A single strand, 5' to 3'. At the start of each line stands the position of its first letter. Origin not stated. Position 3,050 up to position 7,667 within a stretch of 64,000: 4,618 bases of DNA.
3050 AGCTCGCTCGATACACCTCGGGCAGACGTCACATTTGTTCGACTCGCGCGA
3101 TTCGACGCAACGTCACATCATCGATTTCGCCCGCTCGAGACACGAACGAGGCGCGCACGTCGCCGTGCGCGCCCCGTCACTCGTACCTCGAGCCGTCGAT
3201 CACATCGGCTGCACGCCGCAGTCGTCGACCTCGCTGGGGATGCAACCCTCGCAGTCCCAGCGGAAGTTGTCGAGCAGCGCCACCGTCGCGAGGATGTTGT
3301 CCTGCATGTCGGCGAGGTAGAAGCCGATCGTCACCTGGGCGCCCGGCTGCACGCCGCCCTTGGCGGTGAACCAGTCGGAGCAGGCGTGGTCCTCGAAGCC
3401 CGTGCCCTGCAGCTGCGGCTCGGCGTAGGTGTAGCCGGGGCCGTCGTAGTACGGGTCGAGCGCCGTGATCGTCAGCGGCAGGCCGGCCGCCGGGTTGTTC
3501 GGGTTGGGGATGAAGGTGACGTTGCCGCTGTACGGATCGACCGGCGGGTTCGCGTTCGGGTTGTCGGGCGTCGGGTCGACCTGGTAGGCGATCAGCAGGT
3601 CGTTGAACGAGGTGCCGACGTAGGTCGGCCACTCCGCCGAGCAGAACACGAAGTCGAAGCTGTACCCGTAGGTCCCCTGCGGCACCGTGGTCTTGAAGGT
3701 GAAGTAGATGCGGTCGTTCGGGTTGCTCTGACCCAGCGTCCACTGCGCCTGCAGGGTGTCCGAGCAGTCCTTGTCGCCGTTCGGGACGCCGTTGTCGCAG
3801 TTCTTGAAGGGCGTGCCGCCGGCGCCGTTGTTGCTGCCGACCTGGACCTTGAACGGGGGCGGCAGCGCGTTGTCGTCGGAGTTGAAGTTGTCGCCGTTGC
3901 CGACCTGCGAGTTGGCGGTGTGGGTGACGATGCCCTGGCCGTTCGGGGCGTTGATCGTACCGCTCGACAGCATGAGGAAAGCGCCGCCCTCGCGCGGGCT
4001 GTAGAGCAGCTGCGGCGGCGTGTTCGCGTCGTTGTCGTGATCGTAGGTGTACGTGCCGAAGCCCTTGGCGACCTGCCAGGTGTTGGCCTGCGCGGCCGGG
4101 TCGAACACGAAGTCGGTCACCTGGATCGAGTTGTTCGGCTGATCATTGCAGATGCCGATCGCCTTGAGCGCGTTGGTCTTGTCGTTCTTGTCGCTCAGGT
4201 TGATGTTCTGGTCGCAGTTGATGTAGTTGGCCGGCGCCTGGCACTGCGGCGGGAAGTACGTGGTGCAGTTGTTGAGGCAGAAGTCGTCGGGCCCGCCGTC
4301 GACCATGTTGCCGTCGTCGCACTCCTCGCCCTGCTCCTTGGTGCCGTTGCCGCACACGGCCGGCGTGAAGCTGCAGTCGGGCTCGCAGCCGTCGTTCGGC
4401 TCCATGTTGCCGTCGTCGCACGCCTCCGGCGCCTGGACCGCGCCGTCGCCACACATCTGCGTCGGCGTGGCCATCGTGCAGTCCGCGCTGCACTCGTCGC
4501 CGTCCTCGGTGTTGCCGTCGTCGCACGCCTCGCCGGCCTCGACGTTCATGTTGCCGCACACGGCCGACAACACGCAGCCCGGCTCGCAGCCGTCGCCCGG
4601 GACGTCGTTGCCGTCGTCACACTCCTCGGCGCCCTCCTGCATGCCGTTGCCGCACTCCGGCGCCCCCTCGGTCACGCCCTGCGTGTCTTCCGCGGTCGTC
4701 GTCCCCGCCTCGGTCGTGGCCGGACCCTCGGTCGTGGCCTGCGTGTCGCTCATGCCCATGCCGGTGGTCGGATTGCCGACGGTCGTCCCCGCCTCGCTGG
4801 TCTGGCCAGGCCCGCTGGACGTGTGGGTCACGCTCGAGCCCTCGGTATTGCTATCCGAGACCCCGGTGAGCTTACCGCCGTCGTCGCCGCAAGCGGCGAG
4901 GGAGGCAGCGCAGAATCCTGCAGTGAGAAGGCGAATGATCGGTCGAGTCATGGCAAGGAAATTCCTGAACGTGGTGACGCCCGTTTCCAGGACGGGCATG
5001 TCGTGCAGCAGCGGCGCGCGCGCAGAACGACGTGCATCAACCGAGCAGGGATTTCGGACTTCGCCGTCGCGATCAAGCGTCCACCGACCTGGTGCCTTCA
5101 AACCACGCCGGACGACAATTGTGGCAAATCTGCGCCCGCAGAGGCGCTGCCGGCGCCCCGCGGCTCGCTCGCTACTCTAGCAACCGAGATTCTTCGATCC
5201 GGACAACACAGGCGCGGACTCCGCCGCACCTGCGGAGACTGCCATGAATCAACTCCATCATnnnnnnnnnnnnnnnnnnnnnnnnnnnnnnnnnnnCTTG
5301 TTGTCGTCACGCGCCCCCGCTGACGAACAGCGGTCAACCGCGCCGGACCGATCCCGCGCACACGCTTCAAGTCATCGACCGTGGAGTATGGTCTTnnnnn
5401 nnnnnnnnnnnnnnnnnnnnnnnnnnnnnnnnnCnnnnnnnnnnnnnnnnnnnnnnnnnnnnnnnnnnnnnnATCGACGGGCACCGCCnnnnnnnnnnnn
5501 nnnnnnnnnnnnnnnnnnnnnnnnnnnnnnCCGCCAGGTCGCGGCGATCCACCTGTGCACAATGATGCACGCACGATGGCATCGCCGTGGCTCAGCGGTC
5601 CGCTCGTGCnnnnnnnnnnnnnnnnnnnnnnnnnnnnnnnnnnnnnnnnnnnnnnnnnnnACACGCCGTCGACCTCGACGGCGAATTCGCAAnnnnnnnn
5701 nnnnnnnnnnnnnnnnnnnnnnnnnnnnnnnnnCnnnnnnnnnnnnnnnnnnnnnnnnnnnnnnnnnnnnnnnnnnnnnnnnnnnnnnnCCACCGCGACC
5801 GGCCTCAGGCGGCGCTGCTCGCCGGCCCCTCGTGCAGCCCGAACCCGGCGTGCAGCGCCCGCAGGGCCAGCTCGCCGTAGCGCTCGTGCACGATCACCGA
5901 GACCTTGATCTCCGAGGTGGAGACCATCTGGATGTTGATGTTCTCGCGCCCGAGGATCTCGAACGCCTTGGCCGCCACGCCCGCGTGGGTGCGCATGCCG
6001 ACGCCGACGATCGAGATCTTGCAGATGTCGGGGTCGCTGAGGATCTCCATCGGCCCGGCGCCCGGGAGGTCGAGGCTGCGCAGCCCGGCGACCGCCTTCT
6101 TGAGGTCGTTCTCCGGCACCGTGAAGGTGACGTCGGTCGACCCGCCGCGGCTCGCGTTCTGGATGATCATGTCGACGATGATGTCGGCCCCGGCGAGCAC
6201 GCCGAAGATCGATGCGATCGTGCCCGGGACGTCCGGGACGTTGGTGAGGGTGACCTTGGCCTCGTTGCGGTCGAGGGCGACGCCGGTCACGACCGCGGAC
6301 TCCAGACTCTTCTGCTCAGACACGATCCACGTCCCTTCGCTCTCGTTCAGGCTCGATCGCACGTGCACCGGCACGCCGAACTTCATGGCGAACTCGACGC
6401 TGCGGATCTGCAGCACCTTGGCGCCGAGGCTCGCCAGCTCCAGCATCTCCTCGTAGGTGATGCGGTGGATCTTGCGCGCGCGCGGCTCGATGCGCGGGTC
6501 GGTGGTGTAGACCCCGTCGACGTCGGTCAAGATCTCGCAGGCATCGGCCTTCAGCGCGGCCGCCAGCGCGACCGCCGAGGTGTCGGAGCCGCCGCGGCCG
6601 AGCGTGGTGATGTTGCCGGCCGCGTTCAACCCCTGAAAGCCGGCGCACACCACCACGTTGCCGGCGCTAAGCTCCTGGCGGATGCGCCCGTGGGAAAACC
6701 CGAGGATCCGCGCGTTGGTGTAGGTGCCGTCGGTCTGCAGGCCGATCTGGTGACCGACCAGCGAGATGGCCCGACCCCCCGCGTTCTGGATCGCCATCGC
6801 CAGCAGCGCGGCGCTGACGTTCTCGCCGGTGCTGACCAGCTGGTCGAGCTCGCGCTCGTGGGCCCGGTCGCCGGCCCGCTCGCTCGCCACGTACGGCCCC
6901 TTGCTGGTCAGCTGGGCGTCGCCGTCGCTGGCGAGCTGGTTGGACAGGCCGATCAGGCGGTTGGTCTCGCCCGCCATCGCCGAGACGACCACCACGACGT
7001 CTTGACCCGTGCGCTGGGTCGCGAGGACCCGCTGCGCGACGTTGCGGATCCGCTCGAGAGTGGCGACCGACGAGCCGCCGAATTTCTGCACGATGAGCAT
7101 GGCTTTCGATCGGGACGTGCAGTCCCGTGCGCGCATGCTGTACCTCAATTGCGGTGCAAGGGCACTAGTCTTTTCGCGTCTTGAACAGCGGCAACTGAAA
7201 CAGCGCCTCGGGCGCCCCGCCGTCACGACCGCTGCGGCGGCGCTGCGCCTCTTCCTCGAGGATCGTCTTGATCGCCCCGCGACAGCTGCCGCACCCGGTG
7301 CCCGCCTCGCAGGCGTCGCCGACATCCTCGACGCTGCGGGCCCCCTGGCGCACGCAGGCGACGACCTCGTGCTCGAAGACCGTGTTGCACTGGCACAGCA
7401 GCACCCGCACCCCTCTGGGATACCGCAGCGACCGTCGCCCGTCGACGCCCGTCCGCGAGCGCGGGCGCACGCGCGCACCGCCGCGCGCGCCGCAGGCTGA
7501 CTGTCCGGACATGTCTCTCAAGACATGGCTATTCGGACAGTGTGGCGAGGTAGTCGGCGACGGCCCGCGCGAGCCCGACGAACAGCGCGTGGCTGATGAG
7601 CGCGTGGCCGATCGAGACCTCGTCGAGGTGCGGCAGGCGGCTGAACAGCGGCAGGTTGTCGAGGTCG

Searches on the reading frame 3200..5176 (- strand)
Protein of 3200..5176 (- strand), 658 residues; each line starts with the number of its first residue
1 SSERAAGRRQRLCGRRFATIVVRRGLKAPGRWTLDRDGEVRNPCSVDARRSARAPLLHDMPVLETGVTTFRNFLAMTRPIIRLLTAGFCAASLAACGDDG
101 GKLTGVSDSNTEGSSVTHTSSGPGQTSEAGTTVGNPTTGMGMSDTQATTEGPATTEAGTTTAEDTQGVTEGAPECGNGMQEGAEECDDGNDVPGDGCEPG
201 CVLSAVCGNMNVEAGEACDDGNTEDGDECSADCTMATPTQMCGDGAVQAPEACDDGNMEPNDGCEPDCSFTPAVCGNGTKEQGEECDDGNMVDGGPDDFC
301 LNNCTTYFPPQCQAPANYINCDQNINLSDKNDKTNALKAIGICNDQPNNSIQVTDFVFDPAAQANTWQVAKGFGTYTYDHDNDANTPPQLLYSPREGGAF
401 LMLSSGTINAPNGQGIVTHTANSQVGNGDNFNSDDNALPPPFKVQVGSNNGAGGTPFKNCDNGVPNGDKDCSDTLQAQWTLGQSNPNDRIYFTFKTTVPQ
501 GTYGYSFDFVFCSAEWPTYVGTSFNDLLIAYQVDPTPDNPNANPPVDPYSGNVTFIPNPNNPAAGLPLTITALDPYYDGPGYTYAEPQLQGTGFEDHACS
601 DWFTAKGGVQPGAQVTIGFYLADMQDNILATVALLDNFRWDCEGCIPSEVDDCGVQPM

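Call 44: search_protein_families(library=pfam, proteins=[window:3200-5176:-], max_evalue=0.00001)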
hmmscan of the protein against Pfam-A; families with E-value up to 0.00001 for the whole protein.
window:3200-5176:- (658 aa): 1 family
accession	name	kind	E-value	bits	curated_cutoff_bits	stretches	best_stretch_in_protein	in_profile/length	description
PF13948.11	DUF4215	-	4.2e-10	40.2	27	0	241-268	20-46/47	Domain of unknown function (DUF4215)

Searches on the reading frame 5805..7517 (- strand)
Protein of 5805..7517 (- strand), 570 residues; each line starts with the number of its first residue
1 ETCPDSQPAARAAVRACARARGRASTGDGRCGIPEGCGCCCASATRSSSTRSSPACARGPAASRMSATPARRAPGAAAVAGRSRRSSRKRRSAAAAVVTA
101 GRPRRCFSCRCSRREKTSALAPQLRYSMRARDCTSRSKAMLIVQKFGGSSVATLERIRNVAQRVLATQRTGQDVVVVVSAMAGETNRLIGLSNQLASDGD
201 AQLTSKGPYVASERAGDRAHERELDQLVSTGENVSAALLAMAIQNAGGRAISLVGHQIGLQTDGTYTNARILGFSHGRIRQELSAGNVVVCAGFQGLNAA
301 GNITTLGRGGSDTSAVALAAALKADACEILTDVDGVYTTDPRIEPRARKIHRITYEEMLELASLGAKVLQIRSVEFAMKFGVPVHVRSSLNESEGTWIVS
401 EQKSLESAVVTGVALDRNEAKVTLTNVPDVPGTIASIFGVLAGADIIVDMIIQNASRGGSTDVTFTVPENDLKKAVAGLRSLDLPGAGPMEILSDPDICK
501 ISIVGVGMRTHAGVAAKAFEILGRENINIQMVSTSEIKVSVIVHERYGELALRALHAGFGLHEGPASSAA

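Call 44: search_protein_families(library=pfam, proteins=[window:5805-7517:-], max_evalue=0.00001)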
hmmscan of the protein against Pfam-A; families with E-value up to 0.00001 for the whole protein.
window:5805-7517:- (570 aa): 4 families
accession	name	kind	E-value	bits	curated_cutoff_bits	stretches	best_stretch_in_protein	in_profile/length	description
PF00696.33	AA_kinase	-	2.8e-51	174.9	24.9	1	140-388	1-234/234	Amino acid kinase family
PF22468.2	ACT_9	-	2.8e-33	113.9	27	2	501-559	1-61/61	ACT domain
PF13840.12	ACT_7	-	1.4e-17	63.7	27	1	494-556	2-64/65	ACT domain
PF01842.31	ACT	-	8.3e-16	57.9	27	1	425-480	5-62/66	ACT domain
